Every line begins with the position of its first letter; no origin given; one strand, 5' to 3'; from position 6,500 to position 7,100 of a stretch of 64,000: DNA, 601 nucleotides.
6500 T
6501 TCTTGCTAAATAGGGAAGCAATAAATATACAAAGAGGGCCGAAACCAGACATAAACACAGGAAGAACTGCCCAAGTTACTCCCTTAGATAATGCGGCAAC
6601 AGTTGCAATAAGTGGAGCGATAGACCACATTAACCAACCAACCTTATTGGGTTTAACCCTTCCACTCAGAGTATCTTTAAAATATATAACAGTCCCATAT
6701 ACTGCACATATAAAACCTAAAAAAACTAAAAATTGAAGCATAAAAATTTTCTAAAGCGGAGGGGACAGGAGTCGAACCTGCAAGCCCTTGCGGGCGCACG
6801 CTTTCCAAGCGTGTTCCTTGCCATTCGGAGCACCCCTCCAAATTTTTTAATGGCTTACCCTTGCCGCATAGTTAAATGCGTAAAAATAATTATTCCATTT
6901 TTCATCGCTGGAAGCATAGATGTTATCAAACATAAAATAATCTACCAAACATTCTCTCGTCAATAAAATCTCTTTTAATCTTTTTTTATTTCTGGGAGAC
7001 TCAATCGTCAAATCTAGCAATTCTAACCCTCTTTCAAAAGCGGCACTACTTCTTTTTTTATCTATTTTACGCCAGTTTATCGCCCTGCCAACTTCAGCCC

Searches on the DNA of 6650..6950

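Call 57: search_rna_families(source=window, start=6650, end=6950, threshold=evalue, max_evalue=1)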
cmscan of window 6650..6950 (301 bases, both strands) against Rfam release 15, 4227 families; matches with E-value up to 1: 1.
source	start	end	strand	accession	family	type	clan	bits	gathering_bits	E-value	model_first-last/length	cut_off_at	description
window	6757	6839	-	RF00005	tRNA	Gene; tRNA;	CL00001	45.3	29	9.5e-09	1-71/71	no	tRNA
